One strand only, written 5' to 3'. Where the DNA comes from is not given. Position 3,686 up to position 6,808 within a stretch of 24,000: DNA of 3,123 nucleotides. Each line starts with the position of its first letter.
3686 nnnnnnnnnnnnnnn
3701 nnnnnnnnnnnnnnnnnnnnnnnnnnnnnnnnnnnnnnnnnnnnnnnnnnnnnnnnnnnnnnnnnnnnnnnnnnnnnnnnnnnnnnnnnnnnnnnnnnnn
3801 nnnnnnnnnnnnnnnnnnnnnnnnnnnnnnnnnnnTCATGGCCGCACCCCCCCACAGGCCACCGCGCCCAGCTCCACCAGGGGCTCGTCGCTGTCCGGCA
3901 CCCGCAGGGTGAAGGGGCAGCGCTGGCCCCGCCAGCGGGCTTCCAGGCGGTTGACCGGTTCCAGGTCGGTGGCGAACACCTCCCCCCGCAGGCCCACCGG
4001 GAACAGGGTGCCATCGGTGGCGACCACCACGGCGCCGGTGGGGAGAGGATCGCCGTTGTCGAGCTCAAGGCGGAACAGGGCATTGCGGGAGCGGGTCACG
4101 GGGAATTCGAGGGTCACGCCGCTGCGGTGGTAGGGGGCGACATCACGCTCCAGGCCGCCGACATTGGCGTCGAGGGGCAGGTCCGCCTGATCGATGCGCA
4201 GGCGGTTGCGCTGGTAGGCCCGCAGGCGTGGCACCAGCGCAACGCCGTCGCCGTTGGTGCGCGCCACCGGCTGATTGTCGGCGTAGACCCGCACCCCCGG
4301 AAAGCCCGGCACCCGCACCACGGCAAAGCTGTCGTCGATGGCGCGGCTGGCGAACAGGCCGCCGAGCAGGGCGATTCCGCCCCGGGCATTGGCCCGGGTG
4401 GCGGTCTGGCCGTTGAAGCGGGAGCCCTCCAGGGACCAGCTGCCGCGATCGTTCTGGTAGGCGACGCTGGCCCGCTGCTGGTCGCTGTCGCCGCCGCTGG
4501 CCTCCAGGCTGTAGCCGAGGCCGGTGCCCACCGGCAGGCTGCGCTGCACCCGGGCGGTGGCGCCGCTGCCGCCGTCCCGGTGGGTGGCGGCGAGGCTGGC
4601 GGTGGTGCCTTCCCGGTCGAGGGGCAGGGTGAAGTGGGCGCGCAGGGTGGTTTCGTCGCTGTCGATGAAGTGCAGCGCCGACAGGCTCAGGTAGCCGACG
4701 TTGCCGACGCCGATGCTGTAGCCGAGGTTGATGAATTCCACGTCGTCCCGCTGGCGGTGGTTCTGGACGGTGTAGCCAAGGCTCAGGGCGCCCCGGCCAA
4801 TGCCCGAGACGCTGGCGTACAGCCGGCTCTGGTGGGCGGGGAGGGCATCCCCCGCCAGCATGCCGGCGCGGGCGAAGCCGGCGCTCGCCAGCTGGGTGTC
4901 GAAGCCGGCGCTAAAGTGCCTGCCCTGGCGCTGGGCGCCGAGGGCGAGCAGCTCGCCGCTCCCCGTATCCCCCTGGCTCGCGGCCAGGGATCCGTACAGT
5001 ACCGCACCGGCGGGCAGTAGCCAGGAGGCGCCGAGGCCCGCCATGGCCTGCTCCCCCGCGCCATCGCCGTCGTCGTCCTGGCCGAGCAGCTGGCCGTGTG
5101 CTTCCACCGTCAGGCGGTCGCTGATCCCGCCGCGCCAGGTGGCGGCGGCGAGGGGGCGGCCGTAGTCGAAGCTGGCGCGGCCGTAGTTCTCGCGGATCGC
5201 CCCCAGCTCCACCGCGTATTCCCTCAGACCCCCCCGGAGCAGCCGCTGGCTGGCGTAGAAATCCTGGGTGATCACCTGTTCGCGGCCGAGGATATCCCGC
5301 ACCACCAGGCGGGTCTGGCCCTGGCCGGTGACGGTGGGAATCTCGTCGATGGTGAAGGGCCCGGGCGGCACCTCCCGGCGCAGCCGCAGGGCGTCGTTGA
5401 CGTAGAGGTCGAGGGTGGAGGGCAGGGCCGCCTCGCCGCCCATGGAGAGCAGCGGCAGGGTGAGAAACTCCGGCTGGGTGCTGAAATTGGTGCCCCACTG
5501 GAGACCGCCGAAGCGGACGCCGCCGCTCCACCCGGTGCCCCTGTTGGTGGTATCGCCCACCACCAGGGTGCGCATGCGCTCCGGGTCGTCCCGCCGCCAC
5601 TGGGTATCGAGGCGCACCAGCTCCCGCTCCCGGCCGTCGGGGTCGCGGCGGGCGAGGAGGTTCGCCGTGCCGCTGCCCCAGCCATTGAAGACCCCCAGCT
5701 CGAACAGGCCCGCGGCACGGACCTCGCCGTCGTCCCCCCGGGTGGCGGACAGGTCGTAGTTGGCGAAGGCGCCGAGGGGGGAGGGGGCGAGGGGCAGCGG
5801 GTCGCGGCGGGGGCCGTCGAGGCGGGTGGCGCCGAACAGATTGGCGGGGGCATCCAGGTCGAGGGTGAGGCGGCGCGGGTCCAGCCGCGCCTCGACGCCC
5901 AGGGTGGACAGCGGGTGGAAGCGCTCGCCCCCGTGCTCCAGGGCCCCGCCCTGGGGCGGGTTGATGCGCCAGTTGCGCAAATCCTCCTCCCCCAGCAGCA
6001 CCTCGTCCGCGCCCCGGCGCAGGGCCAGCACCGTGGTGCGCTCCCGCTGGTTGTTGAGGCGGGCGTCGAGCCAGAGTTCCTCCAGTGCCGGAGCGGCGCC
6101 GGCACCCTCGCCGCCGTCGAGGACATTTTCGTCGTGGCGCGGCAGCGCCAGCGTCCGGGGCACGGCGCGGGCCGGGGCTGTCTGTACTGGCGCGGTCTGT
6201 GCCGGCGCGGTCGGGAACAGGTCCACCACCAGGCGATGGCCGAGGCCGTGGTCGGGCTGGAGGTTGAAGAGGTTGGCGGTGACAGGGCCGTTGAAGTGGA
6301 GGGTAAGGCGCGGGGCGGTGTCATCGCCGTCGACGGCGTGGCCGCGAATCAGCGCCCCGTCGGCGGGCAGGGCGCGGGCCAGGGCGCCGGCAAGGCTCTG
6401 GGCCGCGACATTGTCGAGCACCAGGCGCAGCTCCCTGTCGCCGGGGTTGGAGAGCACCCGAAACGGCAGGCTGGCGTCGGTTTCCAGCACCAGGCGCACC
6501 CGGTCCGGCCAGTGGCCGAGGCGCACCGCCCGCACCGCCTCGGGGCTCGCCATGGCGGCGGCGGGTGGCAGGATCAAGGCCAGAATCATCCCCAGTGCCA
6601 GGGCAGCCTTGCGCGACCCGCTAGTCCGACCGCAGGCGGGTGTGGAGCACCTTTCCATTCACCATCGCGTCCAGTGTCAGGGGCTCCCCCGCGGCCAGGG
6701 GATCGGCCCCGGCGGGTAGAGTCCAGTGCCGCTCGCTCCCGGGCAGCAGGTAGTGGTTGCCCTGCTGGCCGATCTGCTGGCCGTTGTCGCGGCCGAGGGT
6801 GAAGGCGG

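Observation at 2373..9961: Locus-level hypothesis: an archaic chaperone-usher pilus wired to c-di-GMP by three receptor-type elements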

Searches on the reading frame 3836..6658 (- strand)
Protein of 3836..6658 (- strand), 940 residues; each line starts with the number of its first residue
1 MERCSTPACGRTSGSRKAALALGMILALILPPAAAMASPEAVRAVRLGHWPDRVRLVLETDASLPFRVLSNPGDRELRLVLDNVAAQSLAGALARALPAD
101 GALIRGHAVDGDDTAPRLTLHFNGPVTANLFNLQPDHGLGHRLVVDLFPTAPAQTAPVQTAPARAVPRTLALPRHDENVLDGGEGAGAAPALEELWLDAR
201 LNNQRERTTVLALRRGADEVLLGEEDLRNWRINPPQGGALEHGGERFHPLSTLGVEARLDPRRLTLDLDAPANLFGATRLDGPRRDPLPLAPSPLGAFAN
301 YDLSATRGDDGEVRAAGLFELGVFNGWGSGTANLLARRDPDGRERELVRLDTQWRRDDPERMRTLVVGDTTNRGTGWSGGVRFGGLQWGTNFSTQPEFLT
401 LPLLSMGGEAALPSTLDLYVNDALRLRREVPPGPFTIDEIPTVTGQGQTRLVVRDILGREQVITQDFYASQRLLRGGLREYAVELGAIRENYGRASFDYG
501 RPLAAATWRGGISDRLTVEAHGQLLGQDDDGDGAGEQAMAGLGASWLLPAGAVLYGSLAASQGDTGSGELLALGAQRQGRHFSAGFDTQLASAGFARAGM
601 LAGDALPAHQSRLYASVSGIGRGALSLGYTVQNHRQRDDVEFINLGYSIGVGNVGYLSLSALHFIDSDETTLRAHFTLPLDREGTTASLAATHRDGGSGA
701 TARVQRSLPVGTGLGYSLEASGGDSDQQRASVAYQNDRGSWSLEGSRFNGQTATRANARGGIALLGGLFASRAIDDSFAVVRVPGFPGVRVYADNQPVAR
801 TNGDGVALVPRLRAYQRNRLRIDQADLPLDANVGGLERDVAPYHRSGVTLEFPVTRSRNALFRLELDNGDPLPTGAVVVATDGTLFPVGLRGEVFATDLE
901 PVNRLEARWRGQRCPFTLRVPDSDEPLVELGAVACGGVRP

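Call 6: search_protein_families(library=pfam, proteins=[window:3836-6658:-], max_evalue=0.01)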
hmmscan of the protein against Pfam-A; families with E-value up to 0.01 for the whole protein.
window:3836-6658:- (940 aa): 2 families
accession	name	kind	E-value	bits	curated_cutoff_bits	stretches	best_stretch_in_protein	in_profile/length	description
PF00577.26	Usher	-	3.8e-28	99.1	27.1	2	623-848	313-545/549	Outer membrane usher protein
PF13953.12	PapC_C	-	1.8e-10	40.9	27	1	861-921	1-65/66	PapC C-terminal domain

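Call 10: find_related_loci(query=window:3836-6658:-, collection=genome_contigs, flank=10000)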
Query window:3836-6658:- (940 aa) in genome_contigs; peptide patterns used: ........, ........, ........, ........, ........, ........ (x = any residue, [..] = any of these).
600 stretches matched a pattern (row limit reached: there are more); 15 encode a relative of the query (tblastn E <= 1e-3); 15 distinct loci.
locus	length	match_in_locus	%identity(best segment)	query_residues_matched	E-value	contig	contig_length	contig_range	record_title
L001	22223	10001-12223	58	191-940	0e+0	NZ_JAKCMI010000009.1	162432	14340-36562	Halomonas alkalisoli strain M5N1S17 338, whole genome shotgun sequence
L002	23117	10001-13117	42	42-940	0e+0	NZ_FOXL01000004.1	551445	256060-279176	Frateuria terrea strain CGMCC 1.7053, whole genome shotgun sequence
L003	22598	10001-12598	42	40-940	2e-172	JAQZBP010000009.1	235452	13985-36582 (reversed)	MAG: Moraxellaceae bacterium isolate C_No_T20_C_bin.133 scaffold_114, whole genome shotgun sequence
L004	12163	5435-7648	45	195-940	6e-169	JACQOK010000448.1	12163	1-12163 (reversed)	MAG: Betaproteobacteria bacterium isolate NC_groundwater_1279_Ag_S-0.2um_63_76 S_p2_S4_coassembly_k141_3818014, whole ge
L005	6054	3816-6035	40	194-940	4e-156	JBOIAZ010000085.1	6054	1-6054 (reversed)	MAG: Gammaproteobacteria bacterium isolate TC-S_metawrap_bin.270 k127_4621668, whole genome shotgun sequence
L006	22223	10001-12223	40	194-940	2e-153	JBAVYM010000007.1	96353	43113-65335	MAG: Gammaproteobacteria bacterium isolate MFD01067_ilm_asm_bin14 k127_78746, whole genome shotgun sequence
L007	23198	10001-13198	43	25-940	0e+0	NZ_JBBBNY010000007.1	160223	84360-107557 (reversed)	Fulvimonas yonginensis strain KACC 16952 NODE_7_length_160223_cov_111.070627, whole genome shotgun sequence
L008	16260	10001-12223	40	194-940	4e-143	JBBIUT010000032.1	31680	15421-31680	MAG: Gammaproteobacteria bacterium isolate BQS170218_bin_6 NODE_1529_length_31680_cov_6.892206, whole genome shotgun seq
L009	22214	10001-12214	37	192-935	2e-126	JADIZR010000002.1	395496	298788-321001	MAG: Proteobacteria bacterium isolate AalW_18-Q3-R10-53_BAT3C.245 tig00007160-10-3912580, whole genome shotgun sequence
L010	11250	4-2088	37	199-938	3e-121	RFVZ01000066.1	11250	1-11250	MAG: Betaproteobacteria bacterium isolate WB5_2B_315 contig_100_65, whole genome shotgun sequence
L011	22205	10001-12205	34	191-935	5e-110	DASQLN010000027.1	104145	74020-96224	MAG TPA_asm: Allosphingosinicella sp. isolate SMAG_U11939 k141_159684, whole genome shotgun sequence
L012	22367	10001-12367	36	176-939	5e-135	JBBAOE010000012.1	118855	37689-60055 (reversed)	MAG: Burkholderiaceae bacterium isolate EUL_133 ctg12-EUL_133, whole genome shotgun sequence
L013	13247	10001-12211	34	189-935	1e-101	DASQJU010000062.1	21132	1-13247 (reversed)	MAG TPA_asm: Allosphingosinicella sp. isolate SMAG_U11894 k141_1528868, whole genome shotgun sequence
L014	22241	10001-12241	37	183-935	1e-130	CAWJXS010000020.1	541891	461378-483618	MAG: uncultured Gammaproteobacteria bacterium isolate MFD03899.bin.3.229 genome assembly, contig: contig_7340, whole gen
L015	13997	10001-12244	38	181-935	1e-128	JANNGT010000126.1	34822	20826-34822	MAG: Gammaproteobacteria bacterium isolate SOY_6_C_metabat_37 SOY_6_C_k141_3855164, whole genome shotgun sequence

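Call 21: search_protein_families(library=pfam, proteins=[L004:8113-10410:+, L003:17109-18362:-, L003:14379-17012:-, L002:3969-6182:+, L002:6762-7979:-, L002:6203-6757:-, L001:12965-15364:+, L001:7087-7416:+, L001:6157-7029:+, L003:5266-6555:+], max_evalue=0.001)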
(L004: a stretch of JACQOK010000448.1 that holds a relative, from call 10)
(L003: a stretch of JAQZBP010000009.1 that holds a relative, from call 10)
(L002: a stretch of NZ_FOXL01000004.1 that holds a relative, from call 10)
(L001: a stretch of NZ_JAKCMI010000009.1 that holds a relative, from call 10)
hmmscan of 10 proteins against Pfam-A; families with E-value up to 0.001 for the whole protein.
L004:8113-10410:+ (765 aa): 5 families
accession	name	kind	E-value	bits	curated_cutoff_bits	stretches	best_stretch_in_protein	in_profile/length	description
PF00563.25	EAL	-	5.6e-70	235.8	31.3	1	517-751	3-236/236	EAL domain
PF13185.12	GAF_2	-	2e-24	86.7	28.6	2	188-332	2-136/136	GAF domain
PF01590.32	GAF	-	5e-23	82.5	22.4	2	30-158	3-130/133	GAF domain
PF00990.26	GGDEF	-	7.5e-16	58.7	23.8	1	345-492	2-156/161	Diguanylate cyclase, GGDEF domain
PF13492.12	GAF_3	-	0.00059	20.7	27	0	190-333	2-129/129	GAF domain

L003:17109-18362:- (417 aa): 2 families
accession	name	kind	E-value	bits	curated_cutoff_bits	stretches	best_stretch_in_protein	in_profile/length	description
PF00563.25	EAL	-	1.5e-66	224.6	31.3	1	156-400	2-236/236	EAL domain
PF00072.30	Response_reg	-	9e-14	52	30.2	1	16-129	2-110/111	Response regulator receiver domain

L003:14379-17012:- (877 aa): 8 families
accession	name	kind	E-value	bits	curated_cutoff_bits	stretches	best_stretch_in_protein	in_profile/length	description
PF13426.13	PAS_9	-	1.2e-37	128.8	27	3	386-483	8-103/103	PAS domain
PF08448.16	PAS_4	-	4.3e-30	104.6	23.1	3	257-358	1-110/110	PAS fold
PF00989.32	PAS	-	1.4e-29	102.8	22.6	2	391-481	22-113/113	PAS fold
PF08447.18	PAS_3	-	9.4e-26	90.4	25.6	2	153-232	6-88/89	PAS fold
PF02518.31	HATPase_c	-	5.1e-20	72.4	26.4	1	607-727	2-109/111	Histidine kinase-, DNA gyrase B-, and HSP90-like ATPase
PF00072.30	Response_reg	-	7e-15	55.6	30.2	1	752-863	1-110/111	Response regulator receiver domain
PF13188.13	PAS_8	-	1.7e-12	47.2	21.8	2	251-297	1-44/65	PAS domain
PF00512.31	HisKA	-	1.4e-08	35.1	26.9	1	502-564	4-65/66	His Kinase A (phospho-acceptor) domain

L002:3969-6182:+ (737 aa): 6 families
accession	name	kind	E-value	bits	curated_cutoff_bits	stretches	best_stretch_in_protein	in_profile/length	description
PF00563.25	EAL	-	2.1e-68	230.7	31.3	1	340-573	4-236/236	EAL domain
PF00990.26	GGDEF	-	7.2e-25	88.1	23.8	1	161-318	1-161/161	Diguanylate cyclase, GGDEF domain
PF00072.30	Response_reg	-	4.1e-20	72.4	30.2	1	602-712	1-110/111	Response regulator receiver domain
PF08448.16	PAS_4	-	9.2e-10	39.2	23.1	1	57-149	12-107/110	PAS fold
PF13426.13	PAS_9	-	8.8e-08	32.8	27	1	56-149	8-103/103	PAS domain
PF00989.32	PAS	-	0.00022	21.6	22.6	1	49-147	11-113/113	PAS fold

L002:6762-7979:- (405 aa): 2 families
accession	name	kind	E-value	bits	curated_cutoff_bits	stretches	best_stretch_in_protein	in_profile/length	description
PF02518.31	HATPase_c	-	2.2e-25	89.7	26.4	1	289-395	2-110/111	Histidine kinase-, DNA gyrase B-, and HSP90-like ATPase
PF00512.31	HisKA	-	3.3e-09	37.1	26.9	0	145-185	3-41/66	His Kinase A (phospho-acceptor) domain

L002:6203-6757:- (184 aa): 1 family
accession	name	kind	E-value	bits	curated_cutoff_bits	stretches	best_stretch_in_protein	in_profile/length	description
PF00072.30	Response_reg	-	1.8e-18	67.2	30.2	1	6-122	2-110/111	Response regulator receiver domain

L001:12965-15364:+ (799 aa): 3 families
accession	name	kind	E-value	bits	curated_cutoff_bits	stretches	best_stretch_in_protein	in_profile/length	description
PF01515.24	PTA_PTB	-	6.3e-89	298.9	24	1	472-791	2-318/319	Phosphate acetyl/butaryl transferase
PF00390.24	malic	-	1.6e-27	96.9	23.1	1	63-194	3-182/182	Malic enzyme, N-terminal domain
PF03949.21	Malic_M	-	1.8e-23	83.6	23.5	1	208-403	3-231/258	Malic enzyme, NAD binding domain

L001:7087-7416:+ (109 aa): 1 family
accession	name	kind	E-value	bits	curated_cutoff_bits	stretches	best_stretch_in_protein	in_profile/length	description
PF09588.16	YqaJ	-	1.7e-06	28.9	22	1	12-99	1-82/150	YqaJ-like viral recombinase domain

L001:6157-7029:+ (290 aa): 1 family
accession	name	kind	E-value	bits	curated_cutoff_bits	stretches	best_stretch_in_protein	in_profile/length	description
PF04404.17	ERF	-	5.2e-18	65.9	25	1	109-226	3-127/153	ERF superfamily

L003:5266-6555:+ (429 aa): 2 families
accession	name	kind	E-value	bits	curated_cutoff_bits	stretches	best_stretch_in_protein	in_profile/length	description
PF09752.15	ABHD18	-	0.0002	21.1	21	1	210-314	106-205/351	Alpha/beta hydrolase domain containing 18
PF00561.26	Abhydrolase_1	-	0.00047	20.3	25.8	1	197-305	1-90/245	alpha/beta hydrolase fold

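Call 29: search_protein_families(library=pfam, proteins=[L002:9791-10900:+, L007:9845-10950:+, L003:9899-10500:+], max_evalue=1)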
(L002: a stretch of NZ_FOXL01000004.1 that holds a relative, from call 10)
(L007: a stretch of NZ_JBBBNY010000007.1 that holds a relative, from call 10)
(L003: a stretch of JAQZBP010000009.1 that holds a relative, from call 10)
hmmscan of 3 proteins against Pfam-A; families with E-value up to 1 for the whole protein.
L002:9791-10900:+ (370 aa): 1 family
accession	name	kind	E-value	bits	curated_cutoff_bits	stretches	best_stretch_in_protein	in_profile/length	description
PF11741.13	AMIN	-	2.3e-10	40.9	20.5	1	229-324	8-101/101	AMIN domain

L007:9845-10950:+ (368 aa): 1 family
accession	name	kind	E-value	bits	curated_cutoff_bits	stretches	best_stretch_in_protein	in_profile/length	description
PF11741.13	AMIN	-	2.1e-07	31.4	20.5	1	229-323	8-100/101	AMIN domain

L003:9899-10500:+ (200 aa): 1 family
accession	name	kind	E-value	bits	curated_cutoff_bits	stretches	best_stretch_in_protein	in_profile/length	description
PF15915.11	BAT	-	0.043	14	25.8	0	89-154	56-121/156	GAF and HTH_10 associated domain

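Call 34: find_homologous_proteins(query=window:3836-6658:-)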
Query window:3836-6658:- (940 aa): 845 proteins with E <= 0.001 among 8000 candidates; the best 120 are listed.
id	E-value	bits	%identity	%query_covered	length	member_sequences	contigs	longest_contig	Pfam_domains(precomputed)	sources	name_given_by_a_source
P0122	0.0e+0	1921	94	98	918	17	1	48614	PF13953.13,PF00577.27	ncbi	ncbi:MAG: fimbria/pilus outer membrane usher protein [Porticoccaceae bacterium]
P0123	0.0e+0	1306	62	96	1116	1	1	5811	PF13953.13,PF00577.27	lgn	-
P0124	0.0e+0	1227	62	98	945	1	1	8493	PF13953.13,PF00577.27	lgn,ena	-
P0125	0.0e+0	1190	59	98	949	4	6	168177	PF13953.13,PF00577.27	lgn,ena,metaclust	metaclust:\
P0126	0.0e+0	1057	53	100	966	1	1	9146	PF13953.13,PF00577.27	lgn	-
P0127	0.0e+0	1050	53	98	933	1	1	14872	PF13953.13,PF00577.27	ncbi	-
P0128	2.1e-296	1004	51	99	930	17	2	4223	PF13953.13,PF00577.27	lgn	-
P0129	3.0e-290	984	51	95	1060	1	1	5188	PF13953.13,PF00577.27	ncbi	-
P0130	1.2e-286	972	51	96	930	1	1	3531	PF13953.13,PF00577.27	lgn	-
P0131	3.4e-281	954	50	98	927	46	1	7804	PF13953.13,PF00577.27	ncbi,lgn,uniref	ncbi:fimbria/pilus outer membrane usher protein [Acinetobacter schindleri]|uniref:fimbria/pilus oute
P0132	4.5e-280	950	50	96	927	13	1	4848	PF13953.13,PF00577.27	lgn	-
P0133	2.7e-279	947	50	96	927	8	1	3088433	PF13953.13,PF00577.27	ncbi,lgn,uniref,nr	ncbi:fimbria/pilus outer membrane usher protein [Acinetobacter schindleri]|uniref:fimbria/pilus oute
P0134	1.1e-277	942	51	96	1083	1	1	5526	PF13953.13,PF00577.27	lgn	-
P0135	5.0e-277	940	49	96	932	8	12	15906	PF13953.13,PF00577.27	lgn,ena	-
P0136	6.9e-277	939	49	96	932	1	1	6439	PF13953.13,PF00577.27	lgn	-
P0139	3.5e-274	930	49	97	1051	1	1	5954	PF13953.13,PF00577.27,PF11741.14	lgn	-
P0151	7.6e-257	873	55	80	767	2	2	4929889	PF13953.13,PF00577.27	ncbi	ncbi:fimbria/pilus outer membrane usher protein [Azotobacter salinestris]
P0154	2.3e-248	845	49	94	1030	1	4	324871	PF13953.13,PF00577.27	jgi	jgi:outer membrane usher protein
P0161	3.6e-230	785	44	95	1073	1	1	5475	PF13953.13,PF00577.27,PF11741.14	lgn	-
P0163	1.5e-221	756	42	97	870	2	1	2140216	PF13953.13,PF00577.27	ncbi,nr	ncbi:fimbria/pilus outer membrane usher protein [Aliidiomarina minuta]|nr:fimbria/pilus outer membra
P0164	9.5e-218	744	42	95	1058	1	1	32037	PF13953.13,PF00577.27,PF11741.14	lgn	-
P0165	2.1e-217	743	45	96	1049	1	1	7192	PF13953.13,PF00577.27,PF11741.14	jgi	jgi:outer membrane usher protein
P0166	3.9e-217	742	44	96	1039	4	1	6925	PF13953.13,PF00577.27,PF11741.14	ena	-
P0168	1.4e-214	733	43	98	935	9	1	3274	PF13953.13,PF00577.27,PF11741.14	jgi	jgi:outer membrane usher protein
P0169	5.9e-214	731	44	96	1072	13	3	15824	PF13953.13,PF00577.27,PF11741.14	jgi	jgi:outer membrane usher protein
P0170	6.2e-214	731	44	94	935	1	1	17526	PF13953.13,PF00577.27,PF11741.14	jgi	jgi:outer membrane usher protein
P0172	2.4e-209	716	43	98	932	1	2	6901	PF13953.13,PF00577.27,PF11741.14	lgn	-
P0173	4.1e-204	699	45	96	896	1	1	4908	PF13953.13,PF00577.27,PF11741.14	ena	-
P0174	5.2e-203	695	42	98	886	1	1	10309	PF13953.13,PF00577.27,PF11741.14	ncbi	-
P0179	1.4e-200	687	41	98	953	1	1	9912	PF13953.13,PF00577.27,PF11741.14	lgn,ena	-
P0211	1.1e-192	661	43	94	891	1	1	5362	PF13953.13,PF00577.27,PF11741.14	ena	-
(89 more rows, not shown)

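Call 35: find_encoding_contigs(protein=P0125, flank=8000, max_places=1)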
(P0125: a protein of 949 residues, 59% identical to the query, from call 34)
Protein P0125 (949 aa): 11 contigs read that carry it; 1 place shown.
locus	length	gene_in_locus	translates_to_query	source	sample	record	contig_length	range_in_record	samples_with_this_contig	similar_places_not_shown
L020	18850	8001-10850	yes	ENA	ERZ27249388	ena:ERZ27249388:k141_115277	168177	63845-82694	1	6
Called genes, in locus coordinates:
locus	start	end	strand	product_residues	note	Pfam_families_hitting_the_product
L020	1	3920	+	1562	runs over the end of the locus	PF03924:CHASE, PF00989:PAS, PF08448:PAS_4, PF13426:PAS_9, PF00989:PAS, PF08447:PAS_3, PF08448:PAS_4, PF13426:PAS_9, +9 more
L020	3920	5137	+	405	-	PF00072:Response_reg, PF00563:EAL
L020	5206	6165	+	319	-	PF00135:COesterase, PF20434:BD-FAE, PF07859:Abhydrolase_3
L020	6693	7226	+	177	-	PF05229:SCPU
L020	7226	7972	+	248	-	PF00345:PapD_N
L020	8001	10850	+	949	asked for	PF00577:Usher, PF13953:PapC_C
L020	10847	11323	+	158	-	PF05229:SCPU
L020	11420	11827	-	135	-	PF01124:MAPEG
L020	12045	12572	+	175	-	PF00156:Pribosyltran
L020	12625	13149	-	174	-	PF13441:Gly-zipper_YMGG (weak), PF05433:Rick_17kDa_Anti (weak), PF16998:17kDa_Anti_2 (weak)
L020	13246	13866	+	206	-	PF00440:TetR_N, PF16859:TetR_C_11 (faint), PF14246:TetR_C_7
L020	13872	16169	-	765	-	PF00884:Sulfatase, PF01663:Phosphodiest (faint), PF16347:SGSH_C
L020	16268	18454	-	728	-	PF02335:Cytochrom_C552 (faint), PF03264:Cytochrom_NNT (faint), PF09699:Paired_CXXCH_1 (faint), PF14522:Cytochrome_C7 (faint), PF14537:Cytochrom_c3_2 (faint), PF13435:Cytochrome_C554 (faint), PF07719:TPR_2 (faint), PF14559:TPR_19 (weak), +4 more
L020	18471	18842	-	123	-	-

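Call 36: find_encoding_contigs(protein=P0124, flank=8000, max_places=1)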
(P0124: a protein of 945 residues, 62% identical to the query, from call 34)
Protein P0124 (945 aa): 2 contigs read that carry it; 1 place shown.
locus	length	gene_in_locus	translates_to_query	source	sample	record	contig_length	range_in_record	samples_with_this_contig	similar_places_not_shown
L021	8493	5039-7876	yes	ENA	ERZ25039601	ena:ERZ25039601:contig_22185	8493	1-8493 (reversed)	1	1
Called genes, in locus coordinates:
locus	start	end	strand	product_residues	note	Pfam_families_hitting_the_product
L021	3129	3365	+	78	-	-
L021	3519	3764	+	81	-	-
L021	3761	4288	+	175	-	PF05229:SCPU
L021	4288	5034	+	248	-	PF00345:PapD_N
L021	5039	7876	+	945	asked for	PF00577:Usher, PF13953:PapC_C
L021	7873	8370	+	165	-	PF05229:SCPU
